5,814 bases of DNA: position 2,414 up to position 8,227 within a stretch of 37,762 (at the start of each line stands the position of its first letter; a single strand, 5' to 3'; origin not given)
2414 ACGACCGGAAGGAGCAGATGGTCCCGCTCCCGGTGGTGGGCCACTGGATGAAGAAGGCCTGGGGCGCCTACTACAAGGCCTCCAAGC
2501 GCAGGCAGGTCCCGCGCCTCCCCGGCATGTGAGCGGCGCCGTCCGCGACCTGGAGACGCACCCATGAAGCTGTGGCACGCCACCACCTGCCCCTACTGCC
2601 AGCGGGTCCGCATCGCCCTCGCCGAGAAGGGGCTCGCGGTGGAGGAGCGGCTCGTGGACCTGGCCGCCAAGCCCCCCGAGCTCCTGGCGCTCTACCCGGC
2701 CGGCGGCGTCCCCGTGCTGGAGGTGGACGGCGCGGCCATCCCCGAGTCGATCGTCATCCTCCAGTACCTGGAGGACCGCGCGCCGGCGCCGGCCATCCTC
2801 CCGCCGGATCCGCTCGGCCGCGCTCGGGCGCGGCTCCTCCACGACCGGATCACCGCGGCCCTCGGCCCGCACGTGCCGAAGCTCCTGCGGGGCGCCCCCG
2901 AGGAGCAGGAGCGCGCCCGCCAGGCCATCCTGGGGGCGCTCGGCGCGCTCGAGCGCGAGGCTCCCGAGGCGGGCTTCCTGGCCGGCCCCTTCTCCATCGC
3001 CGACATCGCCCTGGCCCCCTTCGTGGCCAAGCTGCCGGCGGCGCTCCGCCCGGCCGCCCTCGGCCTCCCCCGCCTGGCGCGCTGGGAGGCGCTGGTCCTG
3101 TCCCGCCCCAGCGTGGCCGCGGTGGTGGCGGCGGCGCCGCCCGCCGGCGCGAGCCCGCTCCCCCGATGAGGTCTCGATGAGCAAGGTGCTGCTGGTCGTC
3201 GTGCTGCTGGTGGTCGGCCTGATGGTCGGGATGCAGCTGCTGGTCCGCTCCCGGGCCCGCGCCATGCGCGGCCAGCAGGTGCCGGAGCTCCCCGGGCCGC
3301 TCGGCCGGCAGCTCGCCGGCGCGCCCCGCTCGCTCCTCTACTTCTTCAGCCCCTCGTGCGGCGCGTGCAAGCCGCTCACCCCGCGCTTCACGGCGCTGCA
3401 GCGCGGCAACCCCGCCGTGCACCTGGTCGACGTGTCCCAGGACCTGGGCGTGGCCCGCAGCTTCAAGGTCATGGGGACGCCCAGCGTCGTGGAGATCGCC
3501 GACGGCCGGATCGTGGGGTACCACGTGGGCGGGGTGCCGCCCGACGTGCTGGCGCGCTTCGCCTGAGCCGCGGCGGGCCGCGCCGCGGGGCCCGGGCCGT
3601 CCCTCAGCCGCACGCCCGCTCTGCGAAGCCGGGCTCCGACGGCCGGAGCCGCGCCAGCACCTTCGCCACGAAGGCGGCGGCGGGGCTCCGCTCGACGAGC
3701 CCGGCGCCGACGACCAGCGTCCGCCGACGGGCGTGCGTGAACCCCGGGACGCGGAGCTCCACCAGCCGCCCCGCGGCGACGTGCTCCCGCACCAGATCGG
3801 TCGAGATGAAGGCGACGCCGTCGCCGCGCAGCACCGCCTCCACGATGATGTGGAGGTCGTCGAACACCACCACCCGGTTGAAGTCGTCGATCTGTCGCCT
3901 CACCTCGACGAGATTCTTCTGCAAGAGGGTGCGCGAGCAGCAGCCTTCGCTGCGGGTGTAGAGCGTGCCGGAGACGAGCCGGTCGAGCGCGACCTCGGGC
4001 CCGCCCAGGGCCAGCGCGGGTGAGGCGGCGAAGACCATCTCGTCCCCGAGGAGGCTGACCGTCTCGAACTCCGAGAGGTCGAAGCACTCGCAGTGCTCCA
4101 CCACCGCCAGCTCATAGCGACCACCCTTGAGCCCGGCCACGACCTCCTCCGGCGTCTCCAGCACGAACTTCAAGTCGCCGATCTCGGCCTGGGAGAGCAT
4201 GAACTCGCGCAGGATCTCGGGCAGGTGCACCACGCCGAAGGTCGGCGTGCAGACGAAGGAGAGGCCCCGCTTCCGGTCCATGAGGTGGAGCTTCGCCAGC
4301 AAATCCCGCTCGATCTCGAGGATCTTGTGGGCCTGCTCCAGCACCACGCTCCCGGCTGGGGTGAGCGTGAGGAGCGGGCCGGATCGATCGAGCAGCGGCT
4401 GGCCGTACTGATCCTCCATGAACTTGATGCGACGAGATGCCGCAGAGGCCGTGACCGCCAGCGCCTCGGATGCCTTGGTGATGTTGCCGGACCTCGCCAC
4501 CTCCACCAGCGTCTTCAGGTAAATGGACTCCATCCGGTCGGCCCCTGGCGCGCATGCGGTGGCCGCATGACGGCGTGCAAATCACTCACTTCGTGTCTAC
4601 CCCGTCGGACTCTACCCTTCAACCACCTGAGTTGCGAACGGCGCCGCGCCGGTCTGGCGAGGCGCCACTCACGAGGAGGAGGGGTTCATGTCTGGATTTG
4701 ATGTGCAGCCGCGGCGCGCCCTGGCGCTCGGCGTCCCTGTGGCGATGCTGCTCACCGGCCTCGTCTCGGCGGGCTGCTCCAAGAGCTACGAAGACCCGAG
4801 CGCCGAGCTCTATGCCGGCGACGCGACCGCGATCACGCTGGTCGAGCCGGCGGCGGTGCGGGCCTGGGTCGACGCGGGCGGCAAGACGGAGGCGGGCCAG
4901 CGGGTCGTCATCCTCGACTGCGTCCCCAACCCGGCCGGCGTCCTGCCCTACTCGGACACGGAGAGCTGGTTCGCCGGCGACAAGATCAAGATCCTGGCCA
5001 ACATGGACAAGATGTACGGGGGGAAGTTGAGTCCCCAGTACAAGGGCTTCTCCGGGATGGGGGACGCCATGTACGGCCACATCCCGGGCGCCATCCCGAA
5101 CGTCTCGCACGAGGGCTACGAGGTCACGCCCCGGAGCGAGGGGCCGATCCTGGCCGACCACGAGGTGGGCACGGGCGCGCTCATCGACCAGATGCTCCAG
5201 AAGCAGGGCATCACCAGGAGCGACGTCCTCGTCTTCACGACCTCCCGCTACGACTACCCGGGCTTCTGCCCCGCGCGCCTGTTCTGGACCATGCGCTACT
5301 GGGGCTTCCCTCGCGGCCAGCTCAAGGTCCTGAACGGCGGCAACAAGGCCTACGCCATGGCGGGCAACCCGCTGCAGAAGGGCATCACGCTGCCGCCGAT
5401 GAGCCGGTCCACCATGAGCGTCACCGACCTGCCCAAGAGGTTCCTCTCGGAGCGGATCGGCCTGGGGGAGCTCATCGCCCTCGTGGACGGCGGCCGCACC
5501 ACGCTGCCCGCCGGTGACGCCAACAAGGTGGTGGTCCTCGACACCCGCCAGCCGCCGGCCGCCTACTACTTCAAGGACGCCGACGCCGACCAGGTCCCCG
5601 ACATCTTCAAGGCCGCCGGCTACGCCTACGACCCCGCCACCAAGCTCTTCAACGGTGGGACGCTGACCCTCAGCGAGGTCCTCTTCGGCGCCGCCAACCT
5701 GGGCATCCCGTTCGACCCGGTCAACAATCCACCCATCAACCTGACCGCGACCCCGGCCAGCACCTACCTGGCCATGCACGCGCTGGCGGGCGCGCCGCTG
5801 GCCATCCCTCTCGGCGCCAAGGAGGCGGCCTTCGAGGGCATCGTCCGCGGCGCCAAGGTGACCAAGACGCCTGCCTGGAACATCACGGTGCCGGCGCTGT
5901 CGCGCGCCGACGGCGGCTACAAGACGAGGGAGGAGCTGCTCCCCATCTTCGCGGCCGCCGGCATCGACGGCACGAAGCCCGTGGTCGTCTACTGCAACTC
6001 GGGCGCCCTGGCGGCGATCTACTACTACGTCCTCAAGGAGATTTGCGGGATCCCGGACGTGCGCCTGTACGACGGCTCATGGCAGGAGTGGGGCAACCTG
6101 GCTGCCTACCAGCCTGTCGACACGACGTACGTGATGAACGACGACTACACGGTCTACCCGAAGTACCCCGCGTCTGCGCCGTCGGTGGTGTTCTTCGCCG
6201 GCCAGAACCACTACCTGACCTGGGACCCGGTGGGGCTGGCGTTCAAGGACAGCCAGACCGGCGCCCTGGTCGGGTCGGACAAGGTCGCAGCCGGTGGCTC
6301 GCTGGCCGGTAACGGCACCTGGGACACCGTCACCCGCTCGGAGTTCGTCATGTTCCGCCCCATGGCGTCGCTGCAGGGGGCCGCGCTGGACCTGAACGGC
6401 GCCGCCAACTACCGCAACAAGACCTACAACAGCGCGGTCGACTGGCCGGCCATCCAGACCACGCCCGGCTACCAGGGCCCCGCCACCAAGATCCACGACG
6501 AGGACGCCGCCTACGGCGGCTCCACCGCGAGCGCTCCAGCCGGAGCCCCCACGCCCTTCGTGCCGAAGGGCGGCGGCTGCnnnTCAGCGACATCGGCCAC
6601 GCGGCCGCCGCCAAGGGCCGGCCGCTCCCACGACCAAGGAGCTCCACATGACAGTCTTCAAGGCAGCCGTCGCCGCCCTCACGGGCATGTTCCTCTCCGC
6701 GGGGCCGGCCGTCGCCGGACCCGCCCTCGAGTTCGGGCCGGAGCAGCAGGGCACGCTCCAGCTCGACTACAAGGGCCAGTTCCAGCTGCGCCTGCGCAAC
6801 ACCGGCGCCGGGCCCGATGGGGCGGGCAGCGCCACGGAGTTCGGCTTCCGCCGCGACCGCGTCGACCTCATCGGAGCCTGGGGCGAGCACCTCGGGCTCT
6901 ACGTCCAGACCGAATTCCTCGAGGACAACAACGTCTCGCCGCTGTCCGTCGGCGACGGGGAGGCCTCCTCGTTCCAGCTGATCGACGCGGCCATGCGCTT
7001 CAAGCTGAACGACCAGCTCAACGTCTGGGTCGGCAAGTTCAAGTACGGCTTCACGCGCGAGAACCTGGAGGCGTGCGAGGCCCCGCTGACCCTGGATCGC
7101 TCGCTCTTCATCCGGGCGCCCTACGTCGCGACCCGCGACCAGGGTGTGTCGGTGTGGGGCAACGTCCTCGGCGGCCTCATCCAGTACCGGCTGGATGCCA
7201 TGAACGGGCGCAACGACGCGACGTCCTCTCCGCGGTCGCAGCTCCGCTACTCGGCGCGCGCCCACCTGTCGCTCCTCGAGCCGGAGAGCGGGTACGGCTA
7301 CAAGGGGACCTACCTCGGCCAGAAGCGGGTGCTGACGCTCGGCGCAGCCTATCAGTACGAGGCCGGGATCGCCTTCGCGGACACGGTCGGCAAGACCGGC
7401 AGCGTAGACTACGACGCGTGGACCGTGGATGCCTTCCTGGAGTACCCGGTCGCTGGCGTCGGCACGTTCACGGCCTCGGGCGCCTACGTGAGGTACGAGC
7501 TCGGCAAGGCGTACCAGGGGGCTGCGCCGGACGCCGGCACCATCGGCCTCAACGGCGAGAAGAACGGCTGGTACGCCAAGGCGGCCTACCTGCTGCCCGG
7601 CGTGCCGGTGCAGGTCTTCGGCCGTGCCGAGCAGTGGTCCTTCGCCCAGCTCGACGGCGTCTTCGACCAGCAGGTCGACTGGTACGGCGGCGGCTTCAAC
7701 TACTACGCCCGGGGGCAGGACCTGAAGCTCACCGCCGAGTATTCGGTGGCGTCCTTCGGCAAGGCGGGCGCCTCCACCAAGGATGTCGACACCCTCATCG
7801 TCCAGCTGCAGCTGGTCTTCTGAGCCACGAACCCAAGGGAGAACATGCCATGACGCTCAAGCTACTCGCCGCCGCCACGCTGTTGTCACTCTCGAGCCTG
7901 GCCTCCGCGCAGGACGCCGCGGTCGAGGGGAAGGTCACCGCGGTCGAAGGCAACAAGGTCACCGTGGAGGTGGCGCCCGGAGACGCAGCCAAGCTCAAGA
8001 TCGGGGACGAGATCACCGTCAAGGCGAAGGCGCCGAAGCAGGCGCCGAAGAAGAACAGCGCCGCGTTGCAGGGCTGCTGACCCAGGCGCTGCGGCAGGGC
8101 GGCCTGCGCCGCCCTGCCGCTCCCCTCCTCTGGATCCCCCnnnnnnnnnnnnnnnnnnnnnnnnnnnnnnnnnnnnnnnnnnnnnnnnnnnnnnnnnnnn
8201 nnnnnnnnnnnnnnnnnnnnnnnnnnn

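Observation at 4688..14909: ExtHIJK-like rhodanese/porin/cytochrome module in one operon with 22 extra hemes and its own Rieske/cytochrome b quinol oxidoreductase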

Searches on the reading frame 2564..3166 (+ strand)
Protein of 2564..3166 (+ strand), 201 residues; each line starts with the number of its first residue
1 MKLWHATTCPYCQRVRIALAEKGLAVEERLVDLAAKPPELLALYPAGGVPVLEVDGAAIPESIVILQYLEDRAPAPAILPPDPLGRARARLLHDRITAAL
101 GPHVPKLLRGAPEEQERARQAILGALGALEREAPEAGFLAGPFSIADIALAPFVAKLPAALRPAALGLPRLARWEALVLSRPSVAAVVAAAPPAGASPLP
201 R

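Call 32: search_protein_families(library=pfam, max_evalue=0.0001, proteins=[window:2564-3166:+])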
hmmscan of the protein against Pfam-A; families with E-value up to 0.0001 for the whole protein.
window:2564-3166:+ (201 aa): 6 families
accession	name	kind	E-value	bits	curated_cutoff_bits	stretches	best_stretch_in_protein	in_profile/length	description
PF13417.12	GST_N_3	-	3e-22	79.2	22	1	3-76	1-74/75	Glutathione S-transferase, N-terminal domain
PF13409.12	GST_N_2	-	9.1e-20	71.5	25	1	8-72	1-70/70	Glutathione S-transferase, N-terminal domain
PF02798.26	GST_N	-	7e-15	55.6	20.9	1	1-70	3-75/76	Glutathione S-transferase, N-terminal domain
PF13410.11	GST_C_2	-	5.7e-08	33.2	24.9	1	113-174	2-66/69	Glutathione S-transferase, C-terminal domain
PF00462.30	Glutaredoxin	-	3.3e-06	27.6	22.9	1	6-57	6-58/60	Glutaredoxin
PF22441.2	CLIC-like_N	-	6.7e-06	26.7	23.5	1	8-72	18-82/86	CLIC-like N-terminal domain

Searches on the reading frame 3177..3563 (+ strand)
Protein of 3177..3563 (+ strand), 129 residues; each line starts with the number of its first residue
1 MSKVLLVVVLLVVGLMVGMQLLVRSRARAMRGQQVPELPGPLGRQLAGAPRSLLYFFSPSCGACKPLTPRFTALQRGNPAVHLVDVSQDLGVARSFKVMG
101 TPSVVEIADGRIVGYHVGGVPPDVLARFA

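Call 32: search_protein_families(library=pfam, max_evalue=0.0001, proteins=[window:3177-3563:+])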
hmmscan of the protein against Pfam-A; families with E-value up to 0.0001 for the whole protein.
window:3177-3563:+ (129 aa): 2 families
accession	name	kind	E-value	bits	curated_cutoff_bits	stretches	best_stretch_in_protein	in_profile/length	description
PF00085.26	Thioredoxin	-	1.1e-07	32.2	23.5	1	51-128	20-100/103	Thioredoxin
PF13098.12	Thioredoxin_2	-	3.1e-05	24.7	27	0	51-126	7-101/104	Thioredoxin-like domain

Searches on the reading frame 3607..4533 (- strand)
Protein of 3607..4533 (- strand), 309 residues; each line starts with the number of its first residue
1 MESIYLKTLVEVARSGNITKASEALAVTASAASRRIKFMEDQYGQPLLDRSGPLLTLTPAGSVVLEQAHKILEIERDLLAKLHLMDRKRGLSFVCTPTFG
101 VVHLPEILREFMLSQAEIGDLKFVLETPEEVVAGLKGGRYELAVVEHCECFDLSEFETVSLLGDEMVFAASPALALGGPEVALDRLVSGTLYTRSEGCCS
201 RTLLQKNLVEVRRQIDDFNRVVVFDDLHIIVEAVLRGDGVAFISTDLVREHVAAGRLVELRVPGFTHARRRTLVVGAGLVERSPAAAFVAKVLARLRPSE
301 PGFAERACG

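Call 32: search_protein_families(library=pfam, max_evalue=0.0001, proteins=[window:3607-4533:-])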
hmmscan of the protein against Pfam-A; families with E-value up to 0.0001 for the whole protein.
window:3607-4533:- (309 aa): 2 families
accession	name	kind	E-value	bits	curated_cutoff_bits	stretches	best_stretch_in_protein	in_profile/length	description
PF03466.25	LysR_substrate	-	1.3e-27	97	28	1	91-295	8-207/209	LysR substrate binding domain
PF00126.33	HTH_1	-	5.3e-17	62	26.6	1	6-61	4-59/60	Bacterial regulatory helix-turn-helix protein, lysR family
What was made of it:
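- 3604..4533 (-): Divergent LysR-family regulator. Pfam HTH_1 and LysR_substrate (call 32).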

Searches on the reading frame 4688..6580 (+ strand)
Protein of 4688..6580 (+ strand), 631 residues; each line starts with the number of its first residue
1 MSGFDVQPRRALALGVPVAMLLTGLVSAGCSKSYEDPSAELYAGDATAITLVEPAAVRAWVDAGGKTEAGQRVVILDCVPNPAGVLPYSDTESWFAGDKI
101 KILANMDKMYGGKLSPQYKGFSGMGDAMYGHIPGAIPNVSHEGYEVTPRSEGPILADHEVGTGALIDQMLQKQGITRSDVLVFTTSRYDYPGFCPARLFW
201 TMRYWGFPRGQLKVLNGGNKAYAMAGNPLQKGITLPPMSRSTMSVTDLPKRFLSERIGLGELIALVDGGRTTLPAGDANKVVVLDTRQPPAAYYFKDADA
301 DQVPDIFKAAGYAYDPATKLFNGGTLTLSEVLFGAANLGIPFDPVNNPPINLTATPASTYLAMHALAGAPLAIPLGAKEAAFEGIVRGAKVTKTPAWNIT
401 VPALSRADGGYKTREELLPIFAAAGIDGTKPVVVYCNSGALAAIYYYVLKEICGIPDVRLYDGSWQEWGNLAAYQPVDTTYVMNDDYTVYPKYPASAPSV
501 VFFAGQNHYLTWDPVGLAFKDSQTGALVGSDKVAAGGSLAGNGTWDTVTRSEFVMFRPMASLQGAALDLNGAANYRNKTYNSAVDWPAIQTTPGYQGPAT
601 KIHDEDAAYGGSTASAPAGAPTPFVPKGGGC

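Call 8: search_protein_families(library=pfam, max_evalue=0.01, proteins=[window:4688-6580:+])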
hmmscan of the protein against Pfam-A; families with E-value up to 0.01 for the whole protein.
window:4688-6580:+ (631 aa): 1 family
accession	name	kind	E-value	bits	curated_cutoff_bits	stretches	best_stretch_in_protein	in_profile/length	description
PF00581.25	Rhodanese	-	2.4e-09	38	22.2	1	420-469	58-100/102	Rhodanese-like domain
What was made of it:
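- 4688..6583 (+): ExtH, long-form rhodanese-like lipoprotein (631 aa). Catalytic loop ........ at Cys436. Gly-rich tail ending GGGC. Pfam Rhodanese matches 420-469 (call 8).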

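Call 9: search_protein_families(library=ncbifam, max_evalue=0.01, proteins=[window:4688-6580:+])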
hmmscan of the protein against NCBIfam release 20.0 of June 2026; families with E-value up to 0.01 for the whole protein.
window:4688-6580:+ (631 aa): 2 families
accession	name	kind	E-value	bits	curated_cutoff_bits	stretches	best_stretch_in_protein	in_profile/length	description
NF040901.1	SeO3_TeO2_ExtH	equivalog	1.6e-46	159.2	200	3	129-272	83-224/430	selenite/tellurite reduction operon rhodanese-like protein ExtH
NF008557.0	PRK11493.1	equivalog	3.8e-14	52.5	250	1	398-471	201-272/281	3-mercaptopyruvate sulfurtransferase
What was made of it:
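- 4688..6583 (+): NF040901 ExtH scores 159 bits, below the cut-off of 200 (call 9).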

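Call 50: search_solved_structures(query=window:4688-6580:+, max_evalue=0.01)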
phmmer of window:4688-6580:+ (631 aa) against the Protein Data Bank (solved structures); distinct sequences matched with E-value up to 0.01: 29.
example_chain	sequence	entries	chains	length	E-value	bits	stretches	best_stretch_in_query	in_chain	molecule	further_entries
3aax_A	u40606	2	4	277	4.2e-17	65.2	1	398-473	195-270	Putative thiosulfate sulfurtransferase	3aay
3hwi_A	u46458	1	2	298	5.4e-17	64.8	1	398-473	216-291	Thiosulfate sulfurtransferase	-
1uar_A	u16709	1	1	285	1.2e-15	60.3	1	396-473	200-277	Rhodanese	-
3p3a_A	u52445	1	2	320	1.5e-12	50.1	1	383-472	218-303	Thiosulfate sulfurtransferase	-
1dp2_A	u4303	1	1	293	1.7e-12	50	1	406-472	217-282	RHODANESE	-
1boh_A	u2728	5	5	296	1.7e-12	49.9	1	406-472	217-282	RHODANESE | CARBOXYMETHYLATED RHODANESE | SULFUR-SUBSTITUTED RHODANESE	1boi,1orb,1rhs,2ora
8q5z_A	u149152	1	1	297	1.7e-12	49.9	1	406-472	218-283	Thiosulfate sulfurtransferase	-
1rhd_A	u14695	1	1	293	4e-12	48.7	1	407-472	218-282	RHODANESE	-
6yj5_q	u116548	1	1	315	1e-11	47.3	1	396-473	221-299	Rhodanese-like domain-containing protein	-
1urh_A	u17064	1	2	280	1.9e-11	46.5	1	399-472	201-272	3-MERCAPTOPYRUVATE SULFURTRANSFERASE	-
8k55_A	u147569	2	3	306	9.5e-11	44.1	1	383-472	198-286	sulfur transferase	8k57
3hzu_A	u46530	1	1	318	2.5e-10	42.8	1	405-472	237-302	Thiosulfate sulfurtransferase sseA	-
8agf_A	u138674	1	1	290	2.7e-10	42.6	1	406-472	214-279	Thiosulfate sulfurtransferase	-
4jgt_A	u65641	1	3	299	8.1e-09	37.8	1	406-471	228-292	3-mercaptopyruvate sulfurtransferase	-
3olh_A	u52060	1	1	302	8.4e-09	37.7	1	406-471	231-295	3-mercaptopyruvate sulfurtransferase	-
1qxn_A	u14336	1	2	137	0.0015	20.4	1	411-468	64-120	sulfide dehydrogenase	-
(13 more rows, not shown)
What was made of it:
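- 4688..6583 (+): The PDB tandem thiosulfate sulfurtransferases match 398-473 (call 50).
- Closest known: Wolinella succinogenes polysulfide respiration. Same: ExtH has a weak match to Sud (1qxn, E = 0.0015, call 50).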

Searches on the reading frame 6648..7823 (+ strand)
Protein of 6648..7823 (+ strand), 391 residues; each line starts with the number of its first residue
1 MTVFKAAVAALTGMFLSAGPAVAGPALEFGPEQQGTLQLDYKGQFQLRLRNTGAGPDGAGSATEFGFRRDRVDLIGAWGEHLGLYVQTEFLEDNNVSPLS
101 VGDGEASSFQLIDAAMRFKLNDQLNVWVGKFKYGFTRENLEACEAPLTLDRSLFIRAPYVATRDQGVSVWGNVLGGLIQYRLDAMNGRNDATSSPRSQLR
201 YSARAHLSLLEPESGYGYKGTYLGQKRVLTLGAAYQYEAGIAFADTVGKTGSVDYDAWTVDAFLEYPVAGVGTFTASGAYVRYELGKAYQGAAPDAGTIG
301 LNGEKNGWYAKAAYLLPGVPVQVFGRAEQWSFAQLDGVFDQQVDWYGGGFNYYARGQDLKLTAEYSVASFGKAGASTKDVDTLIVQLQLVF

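Call 8: search_protein_families(library=pfam, max_evalue=0.01, proteins=[window:6648-7820:+])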
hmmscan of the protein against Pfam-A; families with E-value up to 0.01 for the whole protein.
window:6648-7820:+ (391 aa): 1 family
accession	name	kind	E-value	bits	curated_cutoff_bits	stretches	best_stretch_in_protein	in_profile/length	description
PF07396.17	Porin_O_P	-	1.2e-12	48.2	20.9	1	41-391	3-368/370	Phosphate-selective porin O and P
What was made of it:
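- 6648..7823 (+): ExtI outer-membrane porin (391 aa). Pfam Porin_O_P matches full length (call 8).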

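Call 9: search_protein_families(library=ncbifam, max_evalue=0.01, proteins=[window:6648-7820:+])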
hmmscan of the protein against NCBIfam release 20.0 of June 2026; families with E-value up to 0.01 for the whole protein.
window:6648-7820:+ (391 aa): 1 family
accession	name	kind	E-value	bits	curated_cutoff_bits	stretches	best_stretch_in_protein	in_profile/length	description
NF040900.1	porin_ExtI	equivalog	1.5e-181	603.5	150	1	5-391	8-403/403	selenite/tellurite reduction operon porin ExtI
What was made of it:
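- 6648..7823 (+): NF040900 porin_ExtI scores 603.5 bits against a cut-off of 150 (call 9).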

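Call 23: find_encoding_contigs(protein=window:6648-7823:+, flank=10000, max_places=4)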
Protein window:6648-7823:+ (391 aa): 7 contigs read that carry it; 3 places shown.
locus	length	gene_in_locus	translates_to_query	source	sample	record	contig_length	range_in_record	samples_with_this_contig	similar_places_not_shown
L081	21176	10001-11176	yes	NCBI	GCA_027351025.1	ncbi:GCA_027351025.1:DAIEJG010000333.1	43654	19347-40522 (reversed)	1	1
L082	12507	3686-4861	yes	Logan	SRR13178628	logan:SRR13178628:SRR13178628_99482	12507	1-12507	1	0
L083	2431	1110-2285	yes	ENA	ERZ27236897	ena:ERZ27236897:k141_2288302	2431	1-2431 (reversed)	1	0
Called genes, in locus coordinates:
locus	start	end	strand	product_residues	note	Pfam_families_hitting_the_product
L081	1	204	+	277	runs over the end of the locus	PF07638:Sigma70_ECF (faint), PF04542:Sigma70_r2, PF08281:Sigma70_r4_2, PF04545:Sigma70_r4, PF13490:zf-HC2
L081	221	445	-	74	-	PF13490:zf-HC2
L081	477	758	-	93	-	-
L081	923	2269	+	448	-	PF04055:Radical_SAM, PF13353:Fer4_12 (weak)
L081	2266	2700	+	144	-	PF18978:DUF5714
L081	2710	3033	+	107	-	PF18978:DUF5714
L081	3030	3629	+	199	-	PF13489:Methyltransf_23, PF08241:Methyltransf_11 (weak), PF13649:Methyltransf_25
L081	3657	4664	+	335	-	PF03601:Cons_hypoth698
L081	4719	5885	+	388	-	PF01266:DAO (faint), PF07992:Pyr_redox_2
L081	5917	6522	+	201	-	PF00462:Glutaredoxin (weak), PF02798:GST_N, PF13417:GST_N_3, PF22441:CLIC-like_N (weak), PF13409:GST_N_2, PF13410:GST_C_2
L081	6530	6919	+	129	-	PF00085:Thioredoxin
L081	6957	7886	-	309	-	PF00126:HTH_1, PF03466:LysR_substrate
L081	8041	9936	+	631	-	PF00581:Rhodanese (weak)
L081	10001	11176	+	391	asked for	PF07396:Porin_O_P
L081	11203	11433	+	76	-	-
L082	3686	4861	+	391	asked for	PF07396:Porin_O_P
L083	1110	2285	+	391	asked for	PF07396:Porin_O_P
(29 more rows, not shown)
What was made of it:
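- Checked: The public annotation starts at Met26 and loses that motif (call 23).
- The public gene calls split it into 325 aa and 94 aa (call 23).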

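Call 53: search_solved_structures(query=window:6648-7820:+, max_evalue=0.01)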
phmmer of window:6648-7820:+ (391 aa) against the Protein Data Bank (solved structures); distinct sequences matched with E-value up to 0.01: 0.

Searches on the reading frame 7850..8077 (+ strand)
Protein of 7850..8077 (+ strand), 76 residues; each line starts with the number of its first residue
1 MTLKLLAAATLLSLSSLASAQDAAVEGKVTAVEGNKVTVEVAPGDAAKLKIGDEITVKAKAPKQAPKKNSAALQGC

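Call 8: search_protein_families(library=pfam, max_evalue=0.01, proteins=[window:7850-8077:+])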
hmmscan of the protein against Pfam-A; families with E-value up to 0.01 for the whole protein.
window:7850-8077:+ (76 aa): 1 family
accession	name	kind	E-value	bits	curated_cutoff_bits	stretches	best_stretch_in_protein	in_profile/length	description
PF23284.2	KOW2_Spt5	-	0.0088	16.3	28.9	0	25-60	15-45/50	Transcription elongation factor SPT5, second KOW domain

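Call 9: search_protein_families(library=ncbifam, max_evalue=0.01, proteins=[window:7850-8077:+])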
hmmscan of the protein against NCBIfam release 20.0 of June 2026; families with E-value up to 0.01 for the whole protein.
window:7850-8077:+ (76 aa): 1 family
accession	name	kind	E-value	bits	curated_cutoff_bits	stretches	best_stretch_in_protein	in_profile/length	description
NF040942.2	hypo_ExtJ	equivalog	5.4e-18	65.2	52.5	1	5-76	8-77/77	selenite/tellurite reduction operon protein ExtJ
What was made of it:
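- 7850..8080 (+): ExtJ, small exported protein (76 aa) ending LQGC. NF040942 scores 65.2 bits against a cut-off of 52.5 (call 9).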

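Call 49: find_homologous_proteins(query=window:7850-8077:+, max_evalue=0.001)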
Query window:7850-8077:+ (76 aa): 2 proteins with E <= 0.001 among 14 candidates.
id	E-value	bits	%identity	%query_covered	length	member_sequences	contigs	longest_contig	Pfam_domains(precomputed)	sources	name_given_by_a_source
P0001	1.1e-36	141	100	100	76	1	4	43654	-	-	-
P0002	3.6e-24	102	74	100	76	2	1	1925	-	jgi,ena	-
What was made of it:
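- Tried and rejected: A homologue search with ExtJ returned only two proteins, because it is short and of low complexity, so no alignment-based structure prediction was attempted (call 49).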
